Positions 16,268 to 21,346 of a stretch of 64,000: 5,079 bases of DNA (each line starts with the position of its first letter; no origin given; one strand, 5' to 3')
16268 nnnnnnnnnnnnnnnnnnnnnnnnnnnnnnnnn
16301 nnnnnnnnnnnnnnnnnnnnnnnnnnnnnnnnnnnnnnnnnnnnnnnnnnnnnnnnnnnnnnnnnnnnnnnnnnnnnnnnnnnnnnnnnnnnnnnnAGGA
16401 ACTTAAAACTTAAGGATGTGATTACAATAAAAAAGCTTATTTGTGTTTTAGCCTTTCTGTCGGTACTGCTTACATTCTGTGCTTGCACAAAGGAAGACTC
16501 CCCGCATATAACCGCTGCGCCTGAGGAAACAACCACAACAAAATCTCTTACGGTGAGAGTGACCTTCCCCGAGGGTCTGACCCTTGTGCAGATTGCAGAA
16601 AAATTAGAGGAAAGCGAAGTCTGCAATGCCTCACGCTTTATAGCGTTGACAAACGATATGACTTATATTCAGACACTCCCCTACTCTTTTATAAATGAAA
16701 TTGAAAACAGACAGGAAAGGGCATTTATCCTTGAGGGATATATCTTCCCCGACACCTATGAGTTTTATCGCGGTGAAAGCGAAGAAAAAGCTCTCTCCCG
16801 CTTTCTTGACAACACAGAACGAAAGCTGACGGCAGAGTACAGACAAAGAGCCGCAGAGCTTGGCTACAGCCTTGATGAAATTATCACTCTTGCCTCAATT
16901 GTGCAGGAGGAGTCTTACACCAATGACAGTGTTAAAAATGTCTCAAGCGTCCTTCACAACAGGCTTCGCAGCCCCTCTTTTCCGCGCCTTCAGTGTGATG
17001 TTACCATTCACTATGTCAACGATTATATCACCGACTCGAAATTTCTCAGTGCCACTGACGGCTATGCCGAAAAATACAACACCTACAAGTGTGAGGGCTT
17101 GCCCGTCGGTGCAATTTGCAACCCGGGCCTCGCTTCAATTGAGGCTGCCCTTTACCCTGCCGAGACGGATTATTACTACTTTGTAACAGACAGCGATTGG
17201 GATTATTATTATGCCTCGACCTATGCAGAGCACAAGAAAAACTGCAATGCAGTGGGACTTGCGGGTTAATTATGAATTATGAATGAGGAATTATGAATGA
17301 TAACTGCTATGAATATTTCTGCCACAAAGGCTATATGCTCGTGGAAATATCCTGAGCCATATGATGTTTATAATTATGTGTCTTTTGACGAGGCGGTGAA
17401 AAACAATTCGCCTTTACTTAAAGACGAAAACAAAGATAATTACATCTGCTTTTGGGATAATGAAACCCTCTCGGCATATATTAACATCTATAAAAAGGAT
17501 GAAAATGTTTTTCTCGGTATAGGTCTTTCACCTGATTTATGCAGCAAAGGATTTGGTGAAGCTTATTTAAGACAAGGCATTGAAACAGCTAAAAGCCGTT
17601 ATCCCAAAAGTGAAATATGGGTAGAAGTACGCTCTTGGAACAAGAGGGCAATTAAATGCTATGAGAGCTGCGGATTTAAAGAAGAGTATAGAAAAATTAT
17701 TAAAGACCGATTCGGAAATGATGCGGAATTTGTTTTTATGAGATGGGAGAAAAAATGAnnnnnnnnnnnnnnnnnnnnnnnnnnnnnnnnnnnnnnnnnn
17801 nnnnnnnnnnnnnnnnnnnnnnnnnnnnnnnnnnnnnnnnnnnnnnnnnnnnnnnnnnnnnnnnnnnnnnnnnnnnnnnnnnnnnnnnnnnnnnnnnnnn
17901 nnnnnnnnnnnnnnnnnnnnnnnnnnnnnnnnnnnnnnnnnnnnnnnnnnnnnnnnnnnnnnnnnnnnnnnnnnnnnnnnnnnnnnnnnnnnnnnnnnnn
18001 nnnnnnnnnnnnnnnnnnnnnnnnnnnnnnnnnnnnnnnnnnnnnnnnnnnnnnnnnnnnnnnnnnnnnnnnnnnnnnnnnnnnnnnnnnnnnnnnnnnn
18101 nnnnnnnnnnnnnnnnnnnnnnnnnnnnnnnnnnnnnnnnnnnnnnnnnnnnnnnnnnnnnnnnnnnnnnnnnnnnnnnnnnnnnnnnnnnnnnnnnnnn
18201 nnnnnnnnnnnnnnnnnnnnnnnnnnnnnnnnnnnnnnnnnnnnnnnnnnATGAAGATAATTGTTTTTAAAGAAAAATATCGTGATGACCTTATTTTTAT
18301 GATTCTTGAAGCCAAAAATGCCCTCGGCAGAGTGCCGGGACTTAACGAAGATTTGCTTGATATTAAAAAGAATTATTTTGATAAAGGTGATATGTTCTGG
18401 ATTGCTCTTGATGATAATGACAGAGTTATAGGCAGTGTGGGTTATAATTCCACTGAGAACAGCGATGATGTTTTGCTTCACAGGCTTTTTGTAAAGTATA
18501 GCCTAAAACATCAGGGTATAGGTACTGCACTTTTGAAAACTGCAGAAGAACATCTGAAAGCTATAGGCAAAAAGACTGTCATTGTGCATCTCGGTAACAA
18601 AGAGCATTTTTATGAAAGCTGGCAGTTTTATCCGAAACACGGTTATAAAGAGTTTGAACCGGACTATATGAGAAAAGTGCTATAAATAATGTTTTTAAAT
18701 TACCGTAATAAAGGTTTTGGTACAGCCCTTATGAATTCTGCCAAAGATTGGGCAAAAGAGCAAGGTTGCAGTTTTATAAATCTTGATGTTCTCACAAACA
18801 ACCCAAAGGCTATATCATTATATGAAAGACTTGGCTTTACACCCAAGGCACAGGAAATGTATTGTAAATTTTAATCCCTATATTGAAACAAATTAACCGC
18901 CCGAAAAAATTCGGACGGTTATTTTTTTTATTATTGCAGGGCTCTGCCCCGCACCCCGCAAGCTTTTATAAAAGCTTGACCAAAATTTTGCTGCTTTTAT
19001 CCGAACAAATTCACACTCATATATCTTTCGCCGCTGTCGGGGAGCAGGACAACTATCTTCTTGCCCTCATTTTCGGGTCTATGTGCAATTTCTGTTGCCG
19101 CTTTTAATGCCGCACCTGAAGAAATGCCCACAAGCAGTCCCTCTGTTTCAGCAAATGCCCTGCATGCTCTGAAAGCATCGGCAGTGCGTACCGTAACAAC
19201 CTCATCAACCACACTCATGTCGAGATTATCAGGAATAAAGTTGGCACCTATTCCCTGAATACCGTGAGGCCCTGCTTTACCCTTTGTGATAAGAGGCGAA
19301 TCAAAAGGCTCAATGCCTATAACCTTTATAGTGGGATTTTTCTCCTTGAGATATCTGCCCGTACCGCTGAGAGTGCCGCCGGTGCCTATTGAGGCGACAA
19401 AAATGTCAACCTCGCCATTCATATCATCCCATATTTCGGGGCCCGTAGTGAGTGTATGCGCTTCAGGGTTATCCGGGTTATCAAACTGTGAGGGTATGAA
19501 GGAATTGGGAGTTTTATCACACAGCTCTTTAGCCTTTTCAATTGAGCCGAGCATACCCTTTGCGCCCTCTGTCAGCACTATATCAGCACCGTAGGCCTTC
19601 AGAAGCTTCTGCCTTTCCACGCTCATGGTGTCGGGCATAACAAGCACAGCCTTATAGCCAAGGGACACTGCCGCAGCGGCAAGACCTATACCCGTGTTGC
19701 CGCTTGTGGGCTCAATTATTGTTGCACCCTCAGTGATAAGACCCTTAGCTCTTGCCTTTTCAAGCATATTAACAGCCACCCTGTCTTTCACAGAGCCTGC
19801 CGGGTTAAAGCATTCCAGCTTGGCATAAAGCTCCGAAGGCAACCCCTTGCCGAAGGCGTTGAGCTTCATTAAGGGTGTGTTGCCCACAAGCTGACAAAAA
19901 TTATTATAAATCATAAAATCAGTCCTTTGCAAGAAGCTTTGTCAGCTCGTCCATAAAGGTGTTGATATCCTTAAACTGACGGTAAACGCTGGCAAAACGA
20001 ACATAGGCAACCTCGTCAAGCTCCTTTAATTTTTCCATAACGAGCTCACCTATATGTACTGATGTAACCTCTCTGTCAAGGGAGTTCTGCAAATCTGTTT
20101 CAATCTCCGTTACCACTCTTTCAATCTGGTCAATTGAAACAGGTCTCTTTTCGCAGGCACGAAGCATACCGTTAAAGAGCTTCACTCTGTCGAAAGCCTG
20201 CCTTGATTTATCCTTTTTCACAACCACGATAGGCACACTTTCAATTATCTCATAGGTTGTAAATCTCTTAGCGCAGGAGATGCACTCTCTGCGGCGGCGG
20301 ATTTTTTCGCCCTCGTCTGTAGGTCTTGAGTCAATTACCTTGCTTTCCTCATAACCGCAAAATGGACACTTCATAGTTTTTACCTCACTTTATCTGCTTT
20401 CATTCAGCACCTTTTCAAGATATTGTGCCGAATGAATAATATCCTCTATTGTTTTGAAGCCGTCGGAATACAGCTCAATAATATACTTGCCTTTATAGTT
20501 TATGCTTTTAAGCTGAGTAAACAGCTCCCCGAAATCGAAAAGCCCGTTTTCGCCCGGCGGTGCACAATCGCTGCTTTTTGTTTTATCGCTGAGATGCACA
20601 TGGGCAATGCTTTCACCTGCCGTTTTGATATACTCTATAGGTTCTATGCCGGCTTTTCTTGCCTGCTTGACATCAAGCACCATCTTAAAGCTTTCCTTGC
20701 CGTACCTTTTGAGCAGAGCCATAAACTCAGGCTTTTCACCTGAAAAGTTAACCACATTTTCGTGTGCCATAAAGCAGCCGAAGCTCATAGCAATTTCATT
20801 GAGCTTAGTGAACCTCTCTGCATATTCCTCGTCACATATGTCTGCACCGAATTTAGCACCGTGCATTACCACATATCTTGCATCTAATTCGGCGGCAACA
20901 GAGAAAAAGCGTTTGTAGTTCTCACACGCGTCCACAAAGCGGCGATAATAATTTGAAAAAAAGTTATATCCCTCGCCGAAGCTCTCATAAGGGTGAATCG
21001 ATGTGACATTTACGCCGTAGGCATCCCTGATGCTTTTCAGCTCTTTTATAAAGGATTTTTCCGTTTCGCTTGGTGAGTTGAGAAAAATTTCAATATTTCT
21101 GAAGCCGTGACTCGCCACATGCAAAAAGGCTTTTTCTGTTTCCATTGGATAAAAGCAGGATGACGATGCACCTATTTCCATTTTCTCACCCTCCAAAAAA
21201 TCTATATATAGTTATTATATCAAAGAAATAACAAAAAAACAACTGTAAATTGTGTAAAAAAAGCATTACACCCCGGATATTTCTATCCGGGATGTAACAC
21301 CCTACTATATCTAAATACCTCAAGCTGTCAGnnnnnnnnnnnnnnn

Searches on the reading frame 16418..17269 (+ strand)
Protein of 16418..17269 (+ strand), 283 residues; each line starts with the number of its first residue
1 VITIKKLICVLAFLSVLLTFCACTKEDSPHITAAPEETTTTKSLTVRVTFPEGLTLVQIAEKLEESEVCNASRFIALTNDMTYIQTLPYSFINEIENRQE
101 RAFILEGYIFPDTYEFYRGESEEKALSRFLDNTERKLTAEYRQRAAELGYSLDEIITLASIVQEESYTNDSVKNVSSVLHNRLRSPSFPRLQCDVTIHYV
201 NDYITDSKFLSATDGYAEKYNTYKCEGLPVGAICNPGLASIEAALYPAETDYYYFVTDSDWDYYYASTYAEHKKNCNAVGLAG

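Call 20: search_protein_families(library=pfam, proteins=[window:16418-17269:+])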
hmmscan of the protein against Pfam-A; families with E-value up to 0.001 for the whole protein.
window:16418-17269:+ (283 aa): 1 family
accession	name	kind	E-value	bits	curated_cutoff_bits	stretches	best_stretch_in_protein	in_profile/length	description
PF02618.21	YceG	-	9.1e-62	209.4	32.4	1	44-277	67-274/275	YceG-like family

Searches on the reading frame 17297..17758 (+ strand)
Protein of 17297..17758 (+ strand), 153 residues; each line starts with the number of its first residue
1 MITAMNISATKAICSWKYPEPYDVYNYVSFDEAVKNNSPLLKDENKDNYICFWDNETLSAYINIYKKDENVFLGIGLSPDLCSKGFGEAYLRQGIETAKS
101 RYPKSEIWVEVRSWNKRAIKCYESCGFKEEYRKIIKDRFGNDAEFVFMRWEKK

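Call 20: search_protein_families(library=pfam, proteins=[window:17297-17758:+])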
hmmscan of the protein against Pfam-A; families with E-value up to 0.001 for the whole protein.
window:17297-17758:+ (153 aa): 4 families
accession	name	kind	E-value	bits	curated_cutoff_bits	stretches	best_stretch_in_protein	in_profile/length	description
PF00583.31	Acetyltransf_1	-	1.2e-11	45.3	20.7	1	16-127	7-116/116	Acetyltransferase (GNAT) family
PF13302.13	Acetyltransf_3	-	2.1e-05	25.7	25.4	1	16-128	27-138/138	Acetyltransferase (GNAT) domain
PF13508.13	Acetyltransf_7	-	0.00024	21.8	27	1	49-129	5-84/84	Acetyltransferase (GNAT) domain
PF13523.12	Acetyltransf_8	-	0.00034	20.7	27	0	78-130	88-140/145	Acetyltransferase (GNAT) domain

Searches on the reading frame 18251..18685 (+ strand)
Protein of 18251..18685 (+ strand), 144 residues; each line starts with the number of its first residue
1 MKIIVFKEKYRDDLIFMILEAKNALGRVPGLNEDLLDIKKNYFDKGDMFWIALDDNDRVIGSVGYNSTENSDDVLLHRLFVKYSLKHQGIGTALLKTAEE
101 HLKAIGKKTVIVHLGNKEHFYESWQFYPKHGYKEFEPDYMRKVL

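Call 79: search_protein_families(library=pfam, proteins=[window:18251-18685:+], max_evalue=0.00001)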
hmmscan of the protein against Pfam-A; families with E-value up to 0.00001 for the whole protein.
window:18251-18685:+ (144 aa): 3 families
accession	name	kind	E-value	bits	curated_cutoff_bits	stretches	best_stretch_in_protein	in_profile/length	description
PF00583.31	Acetyltransf_1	-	2.1e-12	47.7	20.7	1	37-132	23-116/116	Acetyltransferase (GNAT) family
PF13508.13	Acetyltransf_7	-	2.4e-12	47.5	27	1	47-134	3-84/84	Acetyltransferase (GNAT) domain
PF13673.13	Acetyltransf_10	-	4.6e-11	43.2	23.6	1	40-140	23-115/128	Acetyltransferase (GNAT) domain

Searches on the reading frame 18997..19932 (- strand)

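Call 79: search_protein_families(library=pfam, proteins=[window:18997-19932:-], max_evalue=0.00001)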
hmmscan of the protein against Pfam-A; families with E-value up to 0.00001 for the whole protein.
window:18997-19932:- (311 aa): 1 family
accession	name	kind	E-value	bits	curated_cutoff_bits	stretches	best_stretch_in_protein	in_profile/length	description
PF00291.31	PALP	-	4.1e-82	276.3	35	1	14-299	3-295/295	Pyridoxal-phosphate dependent enzyme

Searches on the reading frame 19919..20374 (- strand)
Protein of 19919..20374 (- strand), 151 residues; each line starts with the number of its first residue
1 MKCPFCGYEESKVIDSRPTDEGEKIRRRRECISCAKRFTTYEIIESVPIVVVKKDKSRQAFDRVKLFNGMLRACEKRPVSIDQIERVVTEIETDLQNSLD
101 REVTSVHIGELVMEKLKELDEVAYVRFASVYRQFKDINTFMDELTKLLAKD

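Call 79: search_protein_families(library=pfam, proteins=[window:19919-20374:-], max_evalue=0.00001)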
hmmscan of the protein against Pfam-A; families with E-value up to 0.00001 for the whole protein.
window:19919-20374:- (151 aa): 2 families
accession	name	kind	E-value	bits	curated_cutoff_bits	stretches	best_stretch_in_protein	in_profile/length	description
PF03477.21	ATP-cone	-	1.6e-23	83.5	25.8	1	49-136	1-87/88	ATP cone domain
PF22811.2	Zn_ribbon_NrdR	-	2.4e-22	79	27.2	1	1-42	1-42/42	Transcriptional repressor NrdR-like, N-terminal domain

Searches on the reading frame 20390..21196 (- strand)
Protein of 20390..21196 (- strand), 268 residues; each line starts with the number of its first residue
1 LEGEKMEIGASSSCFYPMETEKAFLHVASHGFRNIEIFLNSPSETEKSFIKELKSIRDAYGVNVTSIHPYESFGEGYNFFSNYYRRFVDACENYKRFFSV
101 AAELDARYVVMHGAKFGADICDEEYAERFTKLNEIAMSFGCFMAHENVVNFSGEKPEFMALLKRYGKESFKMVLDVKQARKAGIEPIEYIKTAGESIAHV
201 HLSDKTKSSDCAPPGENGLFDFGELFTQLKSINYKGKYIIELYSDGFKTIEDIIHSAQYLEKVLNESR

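Call 79: search_protein_families(library=pfam, proteins=[window:20390-21196:-], max_evalue=0.00001)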
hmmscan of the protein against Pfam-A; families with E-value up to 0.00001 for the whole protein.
window:20390-21196:- (268 aa): 1 family
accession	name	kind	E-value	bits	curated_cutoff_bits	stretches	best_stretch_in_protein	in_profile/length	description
PF01261.30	AP_endonuc_2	-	3.6e-25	89.6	31.1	1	26-262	3-248/249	Xylose isomerase-like TIM barrel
